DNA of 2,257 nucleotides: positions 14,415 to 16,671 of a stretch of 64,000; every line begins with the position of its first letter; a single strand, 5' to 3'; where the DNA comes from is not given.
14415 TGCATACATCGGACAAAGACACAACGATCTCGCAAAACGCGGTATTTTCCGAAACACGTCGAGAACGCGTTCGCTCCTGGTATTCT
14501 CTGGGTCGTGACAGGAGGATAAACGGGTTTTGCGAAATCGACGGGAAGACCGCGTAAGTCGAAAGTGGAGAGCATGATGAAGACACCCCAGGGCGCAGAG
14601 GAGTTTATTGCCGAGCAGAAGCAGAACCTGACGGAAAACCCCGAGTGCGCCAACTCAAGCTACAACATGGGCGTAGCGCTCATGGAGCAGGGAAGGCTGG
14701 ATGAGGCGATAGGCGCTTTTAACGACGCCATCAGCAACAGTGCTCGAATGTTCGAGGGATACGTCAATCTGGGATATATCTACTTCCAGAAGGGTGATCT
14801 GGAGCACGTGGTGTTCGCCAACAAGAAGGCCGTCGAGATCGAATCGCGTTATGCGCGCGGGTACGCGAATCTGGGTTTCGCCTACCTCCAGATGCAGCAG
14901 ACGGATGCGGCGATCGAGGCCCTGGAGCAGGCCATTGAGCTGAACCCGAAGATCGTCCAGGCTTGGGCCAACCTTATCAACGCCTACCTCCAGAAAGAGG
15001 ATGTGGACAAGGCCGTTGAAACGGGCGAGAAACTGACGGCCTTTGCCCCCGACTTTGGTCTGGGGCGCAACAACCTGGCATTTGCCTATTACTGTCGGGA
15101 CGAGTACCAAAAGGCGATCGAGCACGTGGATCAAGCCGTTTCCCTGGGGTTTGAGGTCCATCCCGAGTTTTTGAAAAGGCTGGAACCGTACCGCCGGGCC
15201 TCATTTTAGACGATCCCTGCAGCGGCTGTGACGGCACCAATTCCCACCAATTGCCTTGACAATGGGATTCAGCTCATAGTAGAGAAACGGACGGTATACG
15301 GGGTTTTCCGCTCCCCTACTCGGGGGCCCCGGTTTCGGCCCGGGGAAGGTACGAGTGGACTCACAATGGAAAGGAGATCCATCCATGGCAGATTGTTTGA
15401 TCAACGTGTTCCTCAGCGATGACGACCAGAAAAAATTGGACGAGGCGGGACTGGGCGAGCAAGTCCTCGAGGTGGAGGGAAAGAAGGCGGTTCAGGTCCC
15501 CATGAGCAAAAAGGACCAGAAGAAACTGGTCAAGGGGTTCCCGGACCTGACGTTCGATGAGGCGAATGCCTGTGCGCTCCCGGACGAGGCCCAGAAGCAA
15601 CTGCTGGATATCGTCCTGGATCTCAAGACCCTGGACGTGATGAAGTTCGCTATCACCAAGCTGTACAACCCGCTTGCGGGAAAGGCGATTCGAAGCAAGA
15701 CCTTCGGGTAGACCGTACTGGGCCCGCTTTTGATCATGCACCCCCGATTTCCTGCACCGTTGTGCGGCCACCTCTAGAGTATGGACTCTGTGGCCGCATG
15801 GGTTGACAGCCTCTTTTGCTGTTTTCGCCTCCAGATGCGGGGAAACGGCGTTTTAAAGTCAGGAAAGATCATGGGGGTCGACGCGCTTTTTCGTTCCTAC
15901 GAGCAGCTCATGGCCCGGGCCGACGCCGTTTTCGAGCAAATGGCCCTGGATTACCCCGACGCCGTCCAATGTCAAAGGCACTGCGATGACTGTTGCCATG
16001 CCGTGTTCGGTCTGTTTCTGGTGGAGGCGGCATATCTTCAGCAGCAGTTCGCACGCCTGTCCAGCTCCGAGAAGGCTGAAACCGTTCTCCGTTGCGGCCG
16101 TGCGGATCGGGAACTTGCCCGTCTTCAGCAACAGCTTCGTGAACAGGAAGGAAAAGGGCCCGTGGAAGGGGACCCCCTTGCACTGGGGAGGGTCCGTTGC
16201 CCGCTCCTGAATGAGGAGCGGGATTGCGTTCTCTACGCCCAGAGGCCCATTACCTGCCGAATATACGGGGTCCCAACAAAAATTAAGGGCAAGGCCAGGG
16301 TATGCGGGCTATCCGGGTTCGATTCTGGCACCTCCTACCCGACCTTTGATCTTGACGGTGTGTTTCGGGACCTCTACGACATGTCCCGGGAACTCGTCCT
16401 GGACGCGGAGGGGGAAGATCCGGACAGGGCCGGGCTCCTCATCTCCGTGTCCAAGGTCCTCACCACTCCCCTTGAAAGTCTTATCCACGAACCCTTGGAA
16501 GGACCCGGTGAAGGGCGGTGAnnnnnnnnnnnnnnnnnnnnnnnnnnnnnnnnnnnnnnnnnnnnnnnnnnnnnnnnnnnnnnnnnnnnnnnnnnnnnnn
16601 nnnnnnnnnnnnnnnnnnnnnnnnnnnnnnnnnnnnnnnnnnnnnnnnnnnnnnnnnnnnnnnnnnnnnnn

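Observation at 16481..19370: Tightly packed operon of uncharacterised proteins convergent on dsrABD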

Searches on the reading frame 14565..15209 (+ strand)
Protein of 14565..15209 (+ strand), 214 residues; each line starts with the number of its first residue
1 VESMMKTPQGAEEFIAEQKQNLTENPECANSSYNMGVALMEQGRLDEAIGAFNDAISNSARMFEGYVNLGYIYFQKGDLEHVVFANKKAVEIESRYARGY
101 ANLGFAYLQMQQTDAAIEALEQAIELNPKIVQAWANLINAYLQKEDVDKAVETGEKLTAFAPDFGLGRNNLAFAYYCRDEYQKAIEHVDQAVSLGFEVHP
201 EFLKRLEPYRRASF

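Call 3: search_protein_families(library=pfam, proteins=[window:14565-15209:+], max_evalue=0.1)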
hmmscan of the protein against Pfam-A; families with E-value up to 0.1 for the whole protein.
window:14565-15209:+ (214 aa): 39 families (the best 25 are shown)
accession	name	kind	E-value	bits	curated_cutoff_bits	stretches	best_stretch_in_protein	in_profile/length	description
PF00515.34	TPR_1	-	1e-30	104.7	27.8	5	97-129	1-33/34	Tetratricopeptide repeat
PF07719.23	TPR_2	-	2.3e-25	87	27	3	97-129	1-33/34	Tetratricopeptide repeat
PF13432.12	TPR_16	-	4.5e-22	78.6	32.7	3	106-162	6-62/65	Tetratricopeptide repeat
PF13181.12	TPR_8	-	7.6e-22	76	25.7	3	97-129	1-33/34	Tetratricopeptide repeat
PF13414.12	TPR_11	-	7.7e-19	67.6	26.8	3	38-77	3-42/42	TPR repeat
PF13431.12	TPR_17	-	1.2e-16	60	24.4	2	87-118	3-34/34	Tetratricopeptide repeat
PF13424.12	TPR_12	-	8.1e-16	58.4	30.1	4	95-126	43-74/77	Tetratricopeptide repeat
PF14559.12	TPR_19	-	1.7e-14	54.3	25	4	108-163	2-57/68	Tetratricopeptide repeat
PF13428.12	TPR_14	-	8.4e-14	51.2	23.5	1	99-139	3-43/44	Tetratricopeptide repeat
PF13371.12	TPR_9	-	5.8e-12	45.9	35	2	70-130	2-62/73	Tetratricopeptide repeat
PF13374.12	TPR_10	-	1.5e-10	41.2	27.5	2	168-193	5-30/42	Tetratricopeptide repeat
PF13176.12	TPR_7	-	8.4e-10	38.4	27.9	0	101-127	3-29/36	Tetratricopeptide repeat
PF13174.12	TPR_6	-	1.6e-09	38.2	26.3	2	103-129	6-32/33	Tetratricopeptide repeat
PF23914.1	TPR_CcmH_CycH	-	2e-07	31.4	42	1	79-187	32-143/158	Cytochrome c-type biogenesis protein H TPR domain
PF07721.20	TPR_4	-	6.9e-06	26.6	27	0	33-48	5-20/26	Tetratricopeptide repeat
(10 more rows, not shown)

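Call 4: search_protein_families(library=ncbifam, proteins=[window:14565-15209:+], max_evalue=0.1)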
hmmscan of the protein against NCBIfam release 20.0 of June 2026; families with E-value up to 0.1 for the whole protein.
window:14565-15209:+ (214 aa): 40 families (the best 25 are shown)
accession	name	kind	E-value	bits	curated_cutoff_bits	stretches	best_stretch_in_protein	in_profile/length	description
NF040959.1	MamA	equivalog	1.5e-21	76.8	200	2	102-194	76-168/204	magnetosome protein MamA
TIGR02917.1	PEP_TPR_lipo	equivalog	3.7e-20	71.4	312.2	1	26-194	326-494/899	XrtA/PEP-CTERM system TPR-repeat protein PrsT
NF033762.1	social_mot_Tgl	equivalog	4.4e-20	72.1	225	2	12-117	83-190/252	social motility TPR repeat lipoprotein Tgl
TIGR02521.1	type_IV_pilW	equivalog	2.6e-16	59.9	154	3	94-193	28-127/234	type IV pilus biogenesis/stability protein PilW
NF047558.1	TPR_END_plus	domain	1.4e-14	53.8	32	2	100-135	2-36/56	TPR end-of-group domain-containing protein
NF033920.0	C39_PA2778_fam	equivalog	5.3e-12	45.7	150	2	106-194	165-253/255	PA2778 family cysteine peptidase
NF002725.1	PRK02603.1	equivalog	2.1e-10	40.9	143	2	28-79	71-122/173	photosystem I assembly protein Ycf3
NF033758.1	gliding_GltE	equivalog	3.5e-09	36.1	225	2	19-146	76-203/411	adventurous gliding motility TPR repeat lipoprotein GltE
NF052415.1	T3SS_chap_SctY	equivalog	2.4e-08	34.4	70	1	103-158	12-67/106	type III secretion apparatus assembly chaperone SctY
NF008391.2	PRK11189.1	equivalog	5.5e-08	32.6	250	2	87-133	89-135/297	lipoprotein NlpI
NF008757.0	PRK11788.1-5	equivalog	8.3e-08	31.8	363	1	21-164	27-174/388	lipopolysaccharide assembly protein LapB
NF047507.1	TPR_BatC_Lepto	exception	8.4e-08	31.9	175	3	97-148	96-145/214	TPR repeat-containing protein BatC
NF008756.0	PRK11788.1-4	equivalog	1.1e-07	31.3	474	1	92-193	175-277/389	lipopolysaccharide assembly protein LapB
NF008520.0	PRK11447.1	equivalog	7.7e-07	27.3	858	1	11-94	254-334/1157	cellulose synthase complex outer membrane protein BcsC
NF008753.0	PRK11788.1-1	equivalog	9.1e-07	28.3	395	1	19-194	25-202/389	lipopolysaccharide assembly protein LapB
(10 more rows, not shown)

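Call 54: search_protein_families(library=padloc, proteins=[window:14565-15209:+], max_evalue=0.01)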
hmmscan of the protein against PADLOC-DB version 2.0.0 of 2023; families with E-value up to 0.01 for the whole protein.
window:14565-15209:+ (214 aa): 2 families
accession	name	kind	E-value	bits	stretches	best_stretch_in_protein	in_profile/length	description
PDLC04781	PDC-M71B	-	0.0014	15.5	0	105-157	357-409/515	-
PDLC01172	TPR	-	0.0061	13.4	0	102-129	89-116/448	TPR repeats containing protein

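Call 59: find_homologous_proteins(query=window:14565-15209:+)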
Query window:14565-15209:+ (214 aa): 46 proteins with E <= 0.001 among 984 candidates.
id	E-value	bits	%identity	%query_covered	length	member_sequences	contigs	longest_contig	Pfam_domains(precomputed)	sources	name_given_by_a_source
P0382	1.8e-97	343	74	97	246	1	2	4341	PF03704.24,PF13414.13,PF23558.2,PF01535.27,PF13374.13,PF07721.21,PF11846.15,PF00515.35,PF13424.13,PF14561.13,PF07719.24,PF13174.13,PF20308.5,PF25063.1,PF13431.13,PF23914.2,PF13176.13,PF13428.13,PF14559.13,PF13371.13,PF12895.14,PF21033.5,PF13432.13,PF13181.13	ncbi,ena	-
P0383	5.3e-92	325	70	97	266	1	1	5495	PF13431.13,PF23914.2,PF13414.13,PF01535.27,PF13176.13,PF13428.13,PF13374.13,PF07721.21,PF14559.13,PF24575.2,PF13371.13,PF11846.15,PF00515.35,PF12895.14,PF13424.13,PF21033.5,PF13432.13,PF13181.13,PF07719.24,PF13174.13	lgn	-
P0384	6.1e-90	319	68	99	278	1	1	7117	PF25063.1,PF13431.13,PF23914.2,PF13414.13,PF23558.2,PF13176.13,PF13428.13,PF13374.13,PF14559.13,PF13371.13,PF00515.35,PF12895.14,PF13424.13,PF21033.5,PF13432.13,PF13181.13,PF14561.13,PF07719.24,PF13174.13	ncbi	-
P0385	1.8e-80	288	66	99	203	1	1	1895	PF13431.13,PF23914.2,PF13414.13,PF13176.13,PF13428.13,PF13374.13,PF14559.13,PF24575.2,PF13371.13,PF00515.35,PF12895.14,PF13424.13,PF21033.5,PF13432.13,PF13181.13,PF07719.24,PF13174.13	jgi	jgi:tetratricopeptide (TPR) repeat protein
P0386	2.8e-80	287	64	97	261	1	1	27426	PF10602.16,PF13414.13,PF23557.2,PF23558.2,PF01535.27,PF13374.13,PF07721.21,PF24575.2,PF11846.15,PF00515.35,PF13424.13,PF14561.13,PF07719.24,PF13174.13,PF20308.5,PF25063.1,PF13431.13,PF23914.2,PF25062.2,PF13176.13,PF13428.13,PF14559.13,PF13371.13,PF17874.8,PF12895.14,PF21033.5,PF13432.13,PF13181.13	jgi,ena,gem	-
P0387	8.8e-77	276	60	98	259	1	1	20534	PF10602.16,PF13431.13,PF23914.2,PF13525.13,PF13414.13,PF23558.2,PF01535.27,PF13176.13,PF13428.13,PF13374.13,PF07721.21,PF14559.13,PF13371.13,PF11846.15,PF00515.35,PF12895.14,PF13424.13,PF21033.5,PF13432.13,PF13181.13,PF14561.13,PF07719.24,PF13174.13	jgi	jgi:tetratricopeptide (TPR) repeat protein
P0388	5.8e-76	273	61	99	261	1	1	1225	PF10602.16,PF13431.13,PF23914.2,PF13414.13,PF23558.2,PF01535.27,PF13176.13,PF13428.13,PF13374.13,PF07721.21,PF14559.13,PF13371.13,PF00515.35,PF12895.14,PF13424.13,PF21033.5,PF13432.13,PF13181.13,PF14561.13,PF07719.24,PF13174.13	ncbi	-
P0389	1.1e-75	272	68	83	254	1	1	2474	PF13431.13,PF23914.2,PF25060.1,PF13414.13,PF23558.2,PF01535.27,PF13176.13,PF13428.13,PF13374.13,PF14559.13,PF13371.13,PF11846.15,PF00515.35,PF12895.14,PF13424.13,PF21033.5,PF13432.13,PF13181.13,PF07719.24,PF13174.13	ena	-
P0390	7.1e-60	220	66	70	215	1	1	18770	PF13431.13,PF23914.2,PF13414.13,PF13176.13,PF13428.13,PF13374.13,PF14559.13,PF13371.13,PF00515.35,PF13424.13,PF21033.5,PF13432.13,PF13181.13,PF07719.24,PF13174.13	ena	-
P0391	8.4e-59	217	77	62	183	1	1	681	PF13431.13,PF13414.13,PF13176.13,PF13428.13,PF13374.13,PF14559.13,PF13371.13,PF11846.15,PF00515.35,PF12895.14,PF13424.13,PF13432.13,PF13181.13,PF07719.24,PF13174.13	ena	-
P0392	1.0e-54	204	55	88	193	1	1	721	PF13431.13,PF23914.2,PF13414.13,PF13428.13,PF13374.13,PF14559.13,PF13371.13,PF00515.35,PF12895.14,PF13424.13,PF21033.5,PF13432.13,PF13181.13,PF07719.24,PF13174.13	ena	-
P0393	4.9e-54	201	61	73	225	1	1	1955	PF10602.16,PF13431.13,PF23914.2,PF16068.11,PF13414.13,PF13176.13,PF13428.13,PF13374.13,PF07721.21,PF14559.13,PF27595.1,PF13371.13,PF00515.35,PF12895.14,PF13424.13,PF21033.5,PF13432.13,PF13181.13,PF07719.24,PF13174.13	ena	-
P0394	8.4e-53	197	74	57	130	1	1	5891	PF13431.13,PF23914.2,PF13414.13,PF13176.13,PF13428.13,PF13374.13,PF14559.13,PF13371.13,PF00515.35,PF13424.13,PF21033.5,PF13432.13,PF13181.13,PF07719.24,PF13174.13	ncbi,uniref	ncbi:tetratricopeptide repeat protein, partial [Thermodesulfitimonas autotrophica]|uniref:tetratrico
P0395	3.2e-52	195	62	70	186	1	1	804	PF25063.1,PF13431.13,PF23914.2,PF16068.11,PF13414.13,PF13176.13,PF05746.22,PF13428.13,PF13374.13,PF07721.21,PF14559.13,PF24575.2,PF13371.13,PF00515.35,PF12895.14,PF13424.13,PF21033.5,PF13432.13,PF13181.13,PF14561.13,PF07719.24,PF13174.13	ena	-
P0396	9.8e-52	194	72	60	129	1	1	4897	PF13431.13,PF23914.2,PF13414.13,PF13176.13,PF13428.13,PF13374.13,PF14559.13,PF13371.13,PF00515.35,PF13424.13,PF21033.5,PF13432.13,PF13181.13,PF07719.24,PF13174.13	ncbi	-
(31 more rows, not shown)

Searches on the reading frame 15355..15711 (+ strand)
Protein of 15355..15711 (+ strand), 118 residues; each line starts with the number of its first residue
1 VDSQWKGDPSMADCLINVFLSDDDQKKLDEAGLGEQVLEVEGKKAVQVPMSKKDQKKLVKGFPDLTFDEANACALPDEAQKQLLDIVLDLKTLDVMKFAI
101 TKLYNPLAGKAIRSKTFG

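Call 3: search_protein_families(library=pfam, proteins=[window:15355-15711:+], max_evalue=0.1)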
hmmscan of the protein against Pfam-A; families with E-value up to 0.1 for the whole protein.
window:15355-15711:+ (118 aa): 1 family
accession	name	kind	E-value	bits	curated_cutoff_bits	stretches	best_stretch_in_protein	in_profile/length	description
PF22271.1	DUF6955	-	9.1e-21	74.3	27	1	15-100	2-91/91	Family of unknown function (DUF6955)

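Call 4: search_protein_families(library=ncbifam, proteins=[window:15355-15711:+], max_evalue=0.1)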
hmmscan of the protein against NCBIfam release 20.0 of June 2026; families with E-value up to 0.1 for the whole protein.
window:15355-15711:+ (118 aa): 0 families

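Call 54: search_protein_families(library=padloc, proteins=[window:15355-15711:+], max_evalue=0.01)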
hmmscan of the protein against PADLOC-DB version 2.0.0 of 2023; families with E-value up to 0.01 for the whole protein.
window:15355-15711:+ (118 aa): 0 families

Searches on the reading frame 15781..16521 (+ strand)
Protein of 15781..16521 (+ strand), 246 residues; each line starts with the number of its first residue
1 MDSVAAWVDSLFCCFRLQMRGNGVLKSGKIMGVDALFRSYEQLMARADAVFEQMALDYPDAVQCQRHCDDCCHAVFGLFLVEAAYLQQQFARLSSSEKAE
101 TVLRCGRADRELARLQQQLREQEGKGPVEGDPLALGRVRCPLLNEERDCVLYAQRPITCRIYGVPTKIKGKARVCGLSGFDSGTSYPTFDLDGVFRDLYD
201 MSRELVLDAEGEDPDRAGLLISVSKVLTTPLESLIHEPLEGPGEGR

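Call 3: search_protein_families(library=pfam, proteins=[window:15781-16521:+], max_evalue=0.1)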
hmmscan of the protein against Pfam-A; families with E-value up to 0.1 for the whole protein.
window:15781-16521:+ (246 aa): 1 family
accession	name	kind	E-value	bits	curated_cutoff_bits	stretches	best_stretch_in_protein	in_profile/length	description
PF03692.20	CxxCxxCC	-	1.1e-05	26.5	23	1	63-175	1-84/85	Putative zinc- or iron-chelating domain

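Call 4: search_protein_families(library=ncbifam, proteins=[window:15781-16521:+], max_evalue=0.1)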
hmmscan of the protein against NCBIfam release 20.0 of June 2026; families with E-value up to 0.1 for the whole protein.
window:15781-16521:+ (246 aa): 0 families

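Call 54: search_protein_families(library=padloc, proteins=[window:15781-16521:+], max_evalue=0.01)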
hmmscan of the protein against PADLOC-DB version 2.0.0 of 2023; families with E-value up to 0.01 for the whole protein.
window:15781-16521:+ (246 aa): 0 families
